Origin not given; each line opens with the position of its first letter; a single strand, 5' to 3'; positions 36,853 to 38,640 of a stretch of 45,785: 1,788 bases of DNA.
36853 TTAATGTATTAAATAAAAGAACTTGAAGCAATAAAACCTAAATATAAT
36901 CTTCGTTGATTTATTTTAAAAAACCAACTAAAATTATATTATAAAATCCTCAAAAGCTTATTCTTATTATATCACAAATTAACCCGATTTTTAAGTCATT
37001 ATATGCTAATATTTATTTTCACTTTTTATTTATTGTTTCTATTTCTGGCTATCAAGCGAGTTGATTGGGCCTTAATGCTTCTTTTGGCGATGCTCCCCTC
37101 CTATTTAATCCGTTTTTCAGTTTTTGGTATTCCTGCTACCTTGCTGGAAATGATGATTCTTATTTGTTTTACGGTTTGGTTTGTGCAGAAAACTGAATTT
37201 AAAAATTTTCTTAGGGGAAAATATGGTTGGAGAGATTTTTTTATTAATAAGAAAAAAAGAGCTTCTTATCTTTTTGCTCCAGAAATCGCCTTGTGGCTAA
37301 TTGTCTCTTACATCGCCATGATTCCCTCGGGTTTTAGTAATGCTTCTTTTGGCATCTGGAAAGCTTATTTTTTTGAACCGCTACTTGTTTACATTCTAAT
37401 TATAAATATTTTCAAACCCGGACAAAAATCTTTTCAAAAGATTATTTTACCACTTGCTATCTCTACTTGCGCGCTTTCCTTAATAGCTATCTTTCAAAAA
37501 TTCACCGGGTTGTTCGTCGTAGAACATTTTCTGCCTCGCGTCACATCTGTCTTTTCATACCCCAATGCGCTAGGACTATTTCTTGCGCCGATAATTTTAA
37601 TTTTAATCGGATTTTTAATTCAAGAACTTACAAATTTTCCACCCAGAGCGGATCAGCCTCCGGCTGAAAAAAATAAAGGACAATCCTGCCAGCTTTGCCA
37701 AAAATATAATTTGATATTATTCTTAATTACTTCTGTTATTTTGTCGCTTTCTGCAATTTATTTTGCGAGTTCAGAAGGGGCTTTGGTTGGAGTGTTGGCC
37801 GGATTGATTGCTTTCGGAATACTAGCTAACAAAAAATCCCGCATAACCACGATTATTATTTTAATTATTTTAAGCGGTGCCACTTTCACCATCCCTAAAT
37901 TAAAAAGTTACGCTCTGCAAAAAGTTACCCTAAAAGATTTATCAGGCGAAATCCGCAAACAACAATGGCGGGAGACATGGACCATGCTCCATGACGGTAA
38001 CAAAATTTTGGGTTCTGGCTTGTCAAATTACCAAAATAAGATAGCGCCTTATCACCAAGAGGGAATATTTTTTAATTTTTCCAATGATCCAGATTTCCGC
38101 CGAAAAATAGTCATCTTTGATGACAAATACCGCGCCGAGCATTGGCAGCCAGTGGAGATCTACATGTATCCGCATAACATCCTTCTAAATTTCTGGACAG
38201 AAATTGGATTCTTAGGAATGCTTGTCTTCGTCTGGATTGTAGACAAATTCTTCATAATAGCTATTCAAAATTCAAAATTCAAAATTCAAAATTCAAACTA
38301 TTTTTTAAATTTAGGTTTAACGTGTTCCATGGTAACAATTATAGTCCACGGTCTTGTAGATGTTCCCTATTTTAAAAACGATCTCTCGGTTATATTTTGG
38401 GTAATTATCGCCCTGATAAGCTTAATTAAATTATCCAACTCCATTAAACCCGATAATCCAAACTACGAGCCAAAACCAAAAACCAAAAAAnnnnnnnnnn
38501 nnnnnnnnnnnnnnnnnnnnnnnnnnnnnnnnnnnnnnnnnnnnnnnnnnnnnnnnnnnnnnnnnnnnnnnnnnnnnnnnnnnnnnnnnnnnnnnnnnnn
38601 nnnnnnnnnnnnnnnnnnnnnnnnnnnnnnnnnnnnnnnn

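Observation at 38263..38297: Heptanucleotide repeat (attcaaa)x5 inside an O-antigen-ligase-family gene: candidate slipped-strand phase-variation switch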

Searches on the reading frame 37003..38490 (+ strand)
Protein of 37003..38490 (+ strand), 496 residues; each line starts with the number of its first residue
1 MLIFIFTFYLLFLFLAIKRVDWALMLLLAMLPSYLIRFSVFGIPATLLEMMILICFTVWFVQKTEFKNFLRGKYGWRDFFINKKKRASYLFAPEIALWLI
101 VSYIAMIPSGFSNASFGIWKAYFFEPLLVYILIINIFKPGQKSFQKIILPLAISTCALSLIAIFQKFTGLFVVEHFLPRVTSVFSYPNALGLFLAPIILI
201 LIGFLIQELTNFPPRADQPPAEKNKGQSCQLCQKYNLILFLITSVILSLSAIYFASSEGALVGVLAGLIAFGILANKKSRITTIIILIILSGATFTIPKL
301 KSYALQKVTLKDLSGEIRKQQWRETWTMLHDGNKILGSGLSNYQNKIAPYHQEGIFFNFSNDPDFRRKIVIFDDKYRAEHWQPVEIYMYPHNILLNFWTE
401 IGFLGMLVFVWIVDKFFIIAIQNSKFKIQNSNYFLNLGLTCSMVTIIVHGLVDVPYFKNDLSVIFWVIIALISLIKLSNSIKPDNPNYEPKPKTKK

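Call 5: search_protein_families(library=pfam, proteins=[window:37003-38490:+], max_evalue=0.1)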
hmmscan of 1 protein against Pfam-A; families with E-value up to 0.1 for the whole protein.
window:37003-38490:+ (496 aa): 1 family
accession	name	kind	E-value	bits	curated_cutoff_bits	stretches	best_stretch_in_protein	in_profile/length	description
PF04932.20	Wzy_C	-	1.6e-14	54.4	31.7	1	244-410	2-149/149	O-Antigen ligase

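Call 9: find_homologous_proteins(query=window:37003-38490:+)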
Query window:37003-38490:+ (496 aa): 2018 proteins with E <= 0.001 among 8000 candidates; the best 120 are listed.
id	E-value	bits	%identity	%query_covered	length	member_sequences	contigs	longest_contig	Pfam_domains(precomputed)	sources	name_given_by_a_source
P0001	0.0e+0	1053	100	95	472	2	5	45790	PF04932.21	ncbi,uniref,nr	ncbi:hypothetical protein A2331_02505 [Candidatus Falkowbacteria bacterium RIFOXYB2_FULL_34_18]|unir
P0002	1.0e-153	531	52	96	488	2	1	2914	PF04932.21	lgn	-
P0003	6.4e-151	522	53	94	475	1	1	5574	PF04932.21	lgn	-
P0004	1.2e-150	521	52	97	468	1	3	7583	PF04932.21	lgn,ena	-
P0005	7.0e-150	518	51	96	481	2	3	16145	PF04932.21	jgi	jgi:O-antigen ligase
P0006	9.4e-150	518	51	93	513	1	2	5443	PF04932.21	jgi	-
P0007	1.0e-149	518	53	96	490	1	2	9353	PF04932.21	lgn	-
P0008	3.9e-149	516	53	98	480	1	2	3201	PF04932.21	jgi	jgi:O-antigen ligase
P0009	5.3e-149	515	51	97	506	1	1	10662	PF04932.21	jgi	jgi:O-antigen ligase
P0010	1.0e-148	514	52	96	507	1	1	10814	PF04932.21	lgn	-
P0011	1.1e-148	514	52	98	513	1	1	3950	PF04932.21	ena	-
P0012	3.8e-148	512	51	95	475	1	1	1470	PF04932.21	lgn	-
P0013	9.7e-147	508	50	94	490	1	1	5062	PF04932.21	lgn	-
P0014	1.6e-146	507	51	97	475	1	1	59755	PF04932.21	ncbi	-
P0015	2.0e-146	507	52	94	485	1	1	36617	PF04932.21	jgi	jgi:O-antigen ligase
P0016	7.9e-146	505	49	96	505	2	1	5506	PF04932.21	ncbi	-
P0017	2.8e-145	503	51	97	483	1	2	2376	PF04932.21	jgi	-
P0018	3.7e-145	503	51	96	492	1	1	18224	PF04932.21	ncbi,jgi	-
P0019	6.1e-145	502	51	96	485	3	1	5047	PF04932.21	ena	-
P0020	6.8e-145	502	54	92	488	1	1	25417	PF04932.21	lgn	-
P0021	5.9e-144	499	52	97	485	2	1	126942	PF04932.21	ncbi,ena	-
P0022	1.7e-143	497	52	96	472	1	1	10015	PF04932.21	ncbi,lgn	-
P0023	2.5e-143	497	50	98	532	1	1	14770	PF04932.21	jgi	jgi:O-antigen ligase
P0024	6.0e-143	495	49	97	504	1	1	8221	PF04932.21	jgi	jgi:hypothetical protein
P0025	8.5e-143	495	51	97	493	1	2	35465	PF04932.21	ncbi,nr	ncbi:MAG: O-antigen ligase family protein [Patescibacteria group bacterium]|nr:O-antigen ligase fami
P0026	1.2e-142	494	52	96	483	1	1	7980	PF04932.21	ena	-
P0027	1.4e-142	494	51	96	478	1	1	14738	PF04932.21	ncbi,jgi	-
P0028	2.6e-142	493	50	98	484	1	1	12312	PF04932.21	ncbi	-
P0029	4.6e-142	492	50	95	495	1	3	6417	PF04932.21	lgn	-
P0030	6.1e-142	492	51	94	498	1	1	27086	PF04932.21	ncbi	ncbi:MAG: O-antigen ligase family protein [Candidatus Falkowbacteria bacterium]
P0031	1.1e-141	491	49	94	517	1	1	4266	PF04932.21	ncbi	-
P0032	3.3e-141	490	48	97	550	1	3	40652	PF04932.21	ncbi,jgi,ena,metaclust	metaclust:\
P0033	3.3e-141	490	48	67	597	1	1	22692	PF04932.21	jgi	-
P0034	3.8e-141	489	49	96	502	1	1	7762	PF04932.21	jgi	jgi:O-antigen ligase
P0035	4.4e-141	489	53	94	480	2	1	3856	PF04932.21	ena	-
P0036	7.1e-141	488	50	96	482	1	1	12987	PF04932.21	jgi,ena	-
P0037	1.3e-140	488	49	96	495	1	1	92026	PF04932.21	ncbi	-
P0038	1.3e-140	488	50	96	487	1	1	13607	PF04932.21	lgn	-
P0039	2.3e-140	487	47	97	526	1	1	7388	PF04932.21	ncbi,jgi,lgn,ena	-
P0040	4.7e-140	486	51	94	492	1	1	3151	PF04932.21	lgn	-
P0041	5.9e-140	485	50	97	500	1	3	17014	PF04932.21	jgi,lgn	-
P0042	9.0e-140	485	49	97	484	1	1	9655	PF04932.21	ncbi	-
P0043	1.4e-139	484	50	97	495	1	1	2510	PF04932.21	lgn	-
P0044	1.7e-139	484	49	99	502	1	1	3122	PF04932.21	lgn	-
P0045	1.9e-139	484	47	97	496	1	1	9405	PF04932.21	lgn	-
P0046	3.2e-139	483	50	97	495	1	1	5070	PF04932.21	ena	-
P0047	4.4e-139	483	46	97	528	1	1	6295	PF04932.21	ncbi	-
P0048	6.3e-139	482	51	97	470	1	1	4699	PF04932.21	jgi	jgi:O-antigen ligase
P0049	7.0e-139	482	49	96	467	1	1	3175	PF04932.21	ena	-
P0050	1.1e-138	481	49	95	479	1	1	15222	PF04932.21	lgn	-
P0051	2.1e-138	480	52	94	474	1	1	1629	PF04932.21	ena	-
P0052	3.4e-138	480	49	96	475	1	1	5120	PF04932.21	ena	-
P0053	4.5e-138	479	49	97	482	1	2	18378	PF04932.21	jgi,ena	-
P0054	4.7e-138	479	48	100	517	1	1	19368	PF04932.21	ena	-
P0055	6.0e-138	479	46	98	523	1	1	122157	PF04932.21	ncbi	-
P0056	1.1e-137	478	48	97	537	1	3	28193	PF04932.21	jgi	-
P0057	1.3e-137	478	49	95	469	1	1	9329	PF04932.21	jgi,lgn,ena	-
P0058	7.0e-137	475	51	94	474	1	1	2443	PF04932.21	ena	-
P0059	7.1e-137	475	49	97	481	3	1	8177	PF04932.21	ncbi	-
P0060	8.6e-137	475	49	98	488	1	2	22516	PF04932.21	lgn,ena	-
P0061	8.8e-137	475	46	96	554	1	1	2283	PF04932.21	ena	-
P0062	9.3e-137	475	49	96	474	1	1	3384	PF04932.21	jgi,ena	-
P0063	1.6e-136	474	51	93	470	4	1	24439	PF04932.21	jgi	-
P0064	3.0e-136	473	49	97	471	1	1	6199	PF04932.21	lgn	-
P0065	1.5e-135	471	50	91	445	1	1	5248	PF04932.21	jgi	jgi:O-antigen ligase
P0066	1.6e-135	471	49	96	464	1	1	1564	PF04932.21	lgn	-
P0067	2.2e-135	470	47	100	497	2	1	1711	PF04932.21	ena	-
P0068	2.4e-135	470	48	91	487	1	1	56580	PF04932.21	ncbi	-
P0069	3.1e-135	470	48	96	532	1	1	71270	PF04932.21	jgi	jgi:O-antigen ligase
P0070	3.1e-135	470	49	95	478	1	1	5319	PF04932.21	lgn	-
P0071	5.2e-135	469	49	97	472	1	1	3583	PF04932.21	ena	-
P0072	7.9e-135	469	48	94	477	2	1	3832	PF04932.21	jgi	jgi:O-antigen ligase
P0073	1.3e-134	468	46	99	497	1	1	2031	PF04932.21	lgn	-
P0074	1.4e-134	468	48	94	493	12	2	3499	PF04932.21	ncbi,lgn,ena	-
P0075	1.5e-134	468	49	98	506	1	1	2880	PF04932.21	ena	-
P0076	1.6e-134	467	50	96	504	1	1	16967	PF04932.21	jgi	jgi:O-antigen ligase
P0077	4.2e-134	466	50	94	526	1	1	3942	PF04932.21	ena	-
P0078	7.7e-134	465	51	93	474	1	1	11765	PF04932.21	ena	-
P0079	8.9e-134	465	47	96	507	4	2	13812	PF04932.21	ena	-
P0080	9.2e-134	465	49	96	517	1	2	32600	PF04932.21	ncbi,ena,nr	ncbi:O-antigen ligase family protein [Candidatus Parcubacteria bacterium]|nr:O-antigen ligase family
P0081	9.4e-134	465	48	97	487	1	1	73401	PF04932.21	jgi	-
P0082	9.4e-134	465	46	96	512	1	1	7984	PF04932.21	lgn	-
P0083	1.4e-133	464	46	97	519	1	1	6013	PF04932.21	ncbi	-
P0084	1.6e-133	464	50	98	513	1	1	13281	PF04932.21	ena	-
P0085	2.6e-133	463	50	94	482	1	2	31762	PF04932.21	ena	-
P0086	3.4e-133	463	48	98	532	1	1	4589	PF04932.21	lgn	-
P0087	7.2e-133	462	47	99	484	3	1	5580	PF04932.21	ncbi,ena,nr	ncbi:O-antigen ligase family protein [Patescibacteria group bacterium]|nr:O-antigen ligase family pr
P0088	8.4e-133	462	49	95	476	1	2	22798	PF04932.21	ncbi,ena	ncbi:MAG: O-antigen ligase family protein [Patescibacteria group bacterium]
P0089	8.7e-133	462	47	96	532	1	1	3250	PF04932.21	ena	-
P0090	1.3e-132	461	49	96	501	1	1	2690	PF04932.21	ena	-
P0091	1.4e-132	461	47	93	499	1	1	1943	PF04932.21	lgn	-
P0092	2.5e-132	460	50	94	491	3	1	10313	PF04932.21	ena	-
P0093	2.9e-132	460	48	98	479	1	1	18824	PF04932.21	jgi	jgi:putative inorganic carbon (HCO3(-)) transporter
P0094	3.6e-132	460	47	97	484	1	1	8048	PF04932.21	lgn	-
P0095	4.0e-132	460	48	96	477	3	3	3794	PF04932.21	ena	-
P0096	6.3e-132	459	48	97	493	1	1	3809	PF04932.21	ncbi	-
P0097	6.9e-132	459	45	97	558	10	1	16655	PF04932.21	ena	-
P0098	9.9e-132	458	49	96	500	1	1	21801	PF04932.21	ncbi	ncbi:MAG: O-antigen ligase family protein [Patescibacteria group bacterium]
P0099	1.1e-131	458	48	96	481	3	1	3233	PF04932.21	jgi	-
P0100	1.7e-131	458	47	98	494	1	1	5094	PF04932.21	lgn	-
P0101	2.1e-131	457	46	97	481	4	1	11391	PF04932.21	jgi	jgi:O-antigen ligase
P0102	4.3e-131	456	48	96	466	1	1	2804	PF04932.21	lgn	-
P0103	5.1e-131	456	48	94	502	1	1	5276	PF04932.21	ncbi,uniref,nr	ncbi:MAG: hypothetical protein CEN91_223 [Candidatus Berkelbacteria bacterium Licking1014_85]|uniref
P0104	5.2e-131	456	46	97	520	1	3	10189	PF04932.21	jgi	-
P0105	7.0e-131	455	48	96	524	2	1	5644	PF04932.21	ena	-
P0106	1.2e-130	455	45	96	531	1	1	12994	PF04932.21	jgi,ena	-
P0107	1.5e-130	454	49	97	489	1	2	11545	PF04932.21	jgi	-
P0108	1.7e-130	454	45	97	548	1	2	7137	PF04932.21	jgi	jgi:O-antigen ligase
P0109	3.1e-130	453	49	95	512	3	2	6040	PF04932.21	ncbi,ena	-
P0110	1.1e-129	452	47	95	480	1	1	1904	PF04932.21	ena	-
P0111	1.2e-129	451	44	94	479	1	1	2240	PF04932.21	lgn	-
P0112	1.8e-129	451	50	92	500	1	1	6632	PF04932.21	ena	-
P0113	2.4e-129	450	48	92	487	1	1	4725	PF04932.21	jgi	jgi:O-antigen ligase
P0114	3.0e-129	450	47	94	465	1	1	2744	PF04932.21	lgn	-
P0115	3.3e-129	450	49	96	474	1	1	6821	PF04932.21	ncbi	-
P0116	3.5e-129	450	48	96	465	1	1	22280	PF04932.21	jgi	-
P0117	4.1e-129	450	46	97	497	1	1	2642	PF04932.21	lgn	-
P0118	7.8e-129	449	46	96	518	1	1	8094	PF04932.21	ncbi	ncbi:MAG: O-antigen ligase family protein [Patescibacteria group bacterium]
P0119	9.2e-129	448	48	92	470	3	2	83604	PF04932.21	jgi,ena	-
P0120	1.1e-128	448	45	100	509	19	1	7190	PF04932.21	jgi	-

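Call 10: list_cluster_members(proteins=[P0001])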
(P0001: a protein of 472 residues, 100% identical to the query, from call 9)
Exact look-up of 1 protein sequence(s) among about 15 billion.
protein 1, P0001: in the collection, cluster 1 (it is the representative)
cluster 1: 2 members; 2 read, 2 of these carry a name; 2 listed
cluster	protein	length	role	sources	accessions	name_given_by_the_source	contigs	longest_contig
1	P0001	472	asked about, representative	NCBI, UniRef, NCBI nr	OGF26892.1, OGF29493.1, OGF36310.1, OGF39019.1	hypothetical protein A2331_02505 [Candidatus Falkowbacteria bacterium RIFOXYB2_FULL_34_18] | O-antigen ligase-related domain-containing protein n=1 Tax=Candidatus Falkowbacteria ... | MAG: hypothetical protein A2331_02505 [Candidatus Falkowbacteria bacterium ...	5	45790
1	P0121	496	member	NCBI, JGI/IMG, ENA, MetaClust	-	\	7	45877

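Call 11: find_encoding_contigs(protein=P0001, flank=3000, max_places=10)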
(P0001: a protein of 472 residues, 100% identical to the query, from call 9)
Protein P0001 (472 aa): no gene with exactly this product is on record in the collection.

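Call 12: find_encoding_contigs(protein=P0121, flank=3000, max_places=10)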
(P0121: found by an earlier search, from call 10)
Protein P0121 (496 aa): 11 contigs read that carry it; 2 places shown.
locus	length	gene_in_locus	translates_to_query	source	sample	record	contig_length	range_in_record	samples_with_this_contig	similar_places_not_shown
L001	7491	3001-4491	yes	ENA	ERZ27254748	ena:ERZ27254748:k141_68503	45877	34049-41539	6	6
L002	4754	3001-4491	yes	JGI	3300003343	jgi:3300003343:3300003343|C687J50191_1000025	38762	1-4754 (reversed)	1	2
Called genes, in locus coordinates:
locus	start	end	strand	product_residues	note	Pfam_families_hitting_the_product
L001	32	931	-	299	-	PF00291:PALP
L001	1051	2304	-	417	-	PF03448:MgtE_N, PF00571:CBS (faint), PF01769:MgtE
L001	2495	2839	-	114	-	PF13426:PAS_9 (weak)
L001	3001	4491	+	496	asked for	PF04932:Wzy_C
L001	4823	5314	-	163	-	-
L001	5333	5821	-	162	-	-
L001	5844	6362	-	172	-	-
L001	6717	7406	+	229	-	PF01479:S4, PF00849:PseudoU_synth_2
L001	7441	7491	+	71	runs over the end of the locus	PF09722:Xre_MbcA_ParS_C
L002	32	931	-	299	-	PF00291:PALP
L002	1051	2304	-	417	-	PF03448:MgtE_N, PF00571:CBS (faint), PF01769:MgtE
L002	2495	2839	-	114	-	PF13426:PAS_9 (weak)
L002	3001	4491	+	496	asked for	PF04932:Wzy_C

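Call 23: find_related_loci(query=A1, collection=genome_contigs, flank=4000)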
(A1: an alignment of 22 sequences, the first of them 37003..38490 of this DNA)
Query A1 (496 aa) in genome_contigs; peptide patterns used: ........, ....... (x = any residue, [..] = any of these).
599 stretches matched a pattern (row limit reached: there are more); 571 encode a relative of the query (tblastn E <= 1e-3); the best 80 are kept; 80 distinct loci.
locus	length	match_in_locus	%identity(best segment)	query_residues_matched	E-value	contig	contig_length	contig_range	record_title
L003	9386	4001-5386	51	2-480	2e-156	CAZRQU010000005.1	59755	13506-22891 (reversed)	MAG TPA_asm: uncultured Gammaproteobacteria bacterium isolate SRP332253_co2_32 genome assembly, contig: NODE_405_length_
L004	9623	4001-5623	48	9-485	2e-154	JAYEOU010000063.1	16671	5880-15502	MAG: Patescibacteria group bacterium isolate MAG021 MAG021_63, whole genome shotgun sequence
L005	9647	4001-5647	48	2-487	6e-150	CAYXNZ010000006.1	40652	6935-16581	MAG TPA_asm: uncultured Gammaproteobacteria bacterium isolate binchicken_co181_167 genome assembly, contig: NODE_1159_le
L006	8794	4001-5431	52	19-484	4e-149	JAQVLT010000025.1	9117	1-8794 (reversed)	MAG: Patescibacteria group bacterium isolate STF1_116 NODE_25345_length_9117_cov_3.768632_Sandtown_F1, whole genome shot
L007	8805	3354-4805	50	1-484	1e-145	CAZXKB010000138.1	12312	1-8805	MAG TPA_asm: uncultured Gammaproteobacteria bacterium isolate SRP185410_co1_438 genome assembly, contig: k141_1443173, w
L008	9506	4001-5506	49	5-481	1e-144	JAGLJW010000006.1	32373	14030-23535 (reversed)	MAG: Candidatus Parcubacteria bacterium isolate RS_3_8 ROV157_3.bin.8.fa_6, whole genome shotgun sequence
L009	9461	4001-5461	49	11-479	1e-142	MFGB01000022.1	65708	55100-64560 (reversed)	MAG: Candidatus Falkowbacteria bacterium RIFOXYA2_FULL_47_19 rifoxya2_full_scaffold_656, whole genome shotgun sequence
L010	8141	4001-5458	48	4-479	2e-141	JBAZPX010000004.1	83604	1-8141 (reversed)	MAG: Patescibacteria group bacterium isolate SO_2017_SWC_4 scaffold_312_c1_LP-4_2017, whole genome shotgun sequence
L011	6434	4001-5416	49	19-496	8e-140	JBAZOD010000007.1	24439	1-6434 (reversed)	MAG: Patescibacteria group bacterium isolate SO_2017_LW4_86 scaffold_4208_c1_LW137-91_2017, whole genome shotgun sequenc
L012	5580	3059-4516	47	1-494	4e-139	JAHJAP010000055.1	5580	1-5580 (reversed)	MAG: Patescibacteria group bacterium isolate Modern_marine.mb.217 Modern_marine.mb.217_k141_967199, whole genome shotgun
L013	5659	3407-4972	47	1-482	3e-138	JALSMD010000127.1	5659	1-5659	MAG: Candidatus Falkowbacteria bacterium isolate 355-202_metabat2_scaf2bin.072 355-202_scaffold_7822_c1, whole genome sh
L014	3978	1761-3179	48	1-476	2e-139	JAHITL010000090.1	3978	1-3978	MAG: Patescibacteria group bacterium isolate MM_PC_MetaG.mb.212 MM_PC_MetaG.mb.212_k141_793627, whole genome shotgun seq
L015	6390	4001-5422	45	12-487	3e-136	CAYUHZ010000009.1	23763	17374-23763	MAG TPA_asm: uncultured Gammaproteobacteria bacterium isolate SRP257756_co1_214 genome assembly, contig: NODE_1590_lengt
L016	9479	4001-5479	49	1-478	2e-133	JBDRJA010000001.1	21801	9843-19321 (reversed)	MAG: Patescibacteria group bacterium isolate MEGAHIT-group-1.615 k141_10593551, whole genome shotgun sequence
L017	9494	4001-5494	48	3-480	2e-132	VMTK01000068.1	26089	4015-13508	MAG: Candidatus Falkowbacteria bacterium isolate S3_17 k141_74417, whole genome shotgun sequence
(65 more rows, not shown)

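Call 29: list_cluster_members(proteins=[P0120, P0074, P0097, P0079, P0019, P0059, P0095, P0099, P0119, P0092])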
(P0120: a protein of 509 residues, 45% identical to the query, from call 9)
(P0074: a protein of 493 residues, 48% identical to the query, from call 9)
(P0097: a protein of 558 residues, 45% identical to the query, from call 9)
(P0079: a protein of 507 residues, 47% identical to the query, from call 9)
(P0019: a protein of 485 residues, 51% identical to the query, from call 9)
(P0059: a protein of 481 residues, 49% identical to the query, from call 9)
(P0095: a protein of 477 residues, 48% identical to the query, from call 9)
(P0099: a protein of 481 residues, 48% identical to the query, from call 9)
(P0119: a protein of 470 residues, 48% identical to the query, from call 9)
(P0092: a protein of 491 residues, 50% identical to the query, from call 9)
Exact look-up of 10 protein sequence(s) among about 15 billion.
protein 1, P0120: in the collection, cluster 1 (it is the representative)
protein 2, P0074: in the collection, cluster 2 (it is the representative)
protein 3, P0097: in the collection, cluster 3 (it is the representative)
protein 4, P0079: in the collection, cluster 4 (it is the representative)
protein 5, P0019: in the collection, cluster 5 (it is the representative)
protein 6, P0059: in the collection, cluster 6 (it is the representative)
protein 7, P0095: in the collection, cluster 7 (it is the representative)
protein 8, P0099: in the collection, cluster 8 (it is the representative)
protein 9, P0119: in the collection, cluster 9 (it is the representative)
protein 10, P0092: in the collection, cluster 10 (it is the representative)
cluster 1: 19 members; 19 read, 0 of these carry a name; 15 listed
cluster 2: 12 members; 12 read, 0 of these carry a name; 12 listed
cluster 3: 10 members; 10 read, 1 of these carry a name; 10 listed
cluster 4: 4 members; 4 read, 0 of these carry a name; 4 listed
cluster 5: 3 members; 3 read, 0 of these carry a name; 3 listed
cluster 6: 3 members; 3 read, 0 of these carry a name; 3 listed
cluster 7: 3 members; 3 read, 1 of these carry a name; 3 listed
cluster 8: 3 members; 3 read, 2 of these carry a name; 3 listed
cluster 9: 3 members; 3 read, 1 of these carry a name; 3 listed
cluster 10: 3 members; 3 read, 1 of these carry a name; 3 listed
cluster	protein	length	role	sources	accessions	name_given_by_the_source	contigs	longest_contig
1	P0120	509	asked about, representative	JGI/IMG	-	-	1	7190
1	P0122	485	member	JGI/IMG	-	-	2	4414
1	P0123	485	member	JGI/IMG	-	-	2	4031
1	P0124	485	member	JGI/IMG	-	-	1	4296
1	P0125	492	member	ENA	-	-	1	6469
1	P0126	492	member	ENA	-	-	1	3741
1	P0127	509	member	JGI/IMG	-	-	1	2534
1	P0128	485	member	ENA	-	-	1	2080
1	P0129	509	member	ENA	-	-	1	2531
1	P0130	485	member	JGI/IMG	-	-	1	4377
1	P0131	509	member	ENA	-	-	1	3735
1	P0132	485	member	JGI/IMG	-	-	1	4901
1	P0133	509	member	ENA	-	-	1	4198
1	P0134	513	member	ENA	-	-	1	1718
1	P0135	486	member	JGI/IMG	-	-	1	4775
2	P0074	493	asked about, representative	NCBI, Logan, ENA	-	-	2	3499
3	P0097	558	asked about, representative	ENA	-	-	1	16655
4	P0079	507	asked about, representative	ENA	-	-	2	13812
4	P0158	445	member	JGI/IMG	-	-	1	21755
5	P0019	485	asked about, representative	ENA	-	-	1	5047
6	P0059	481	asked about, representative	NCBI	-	-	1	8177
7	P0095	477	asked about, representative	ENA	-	-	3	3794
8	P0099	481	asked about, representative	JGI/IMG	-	-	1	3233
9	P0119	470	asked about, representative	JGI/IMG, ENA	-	-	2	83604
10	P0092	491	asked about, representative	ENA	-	-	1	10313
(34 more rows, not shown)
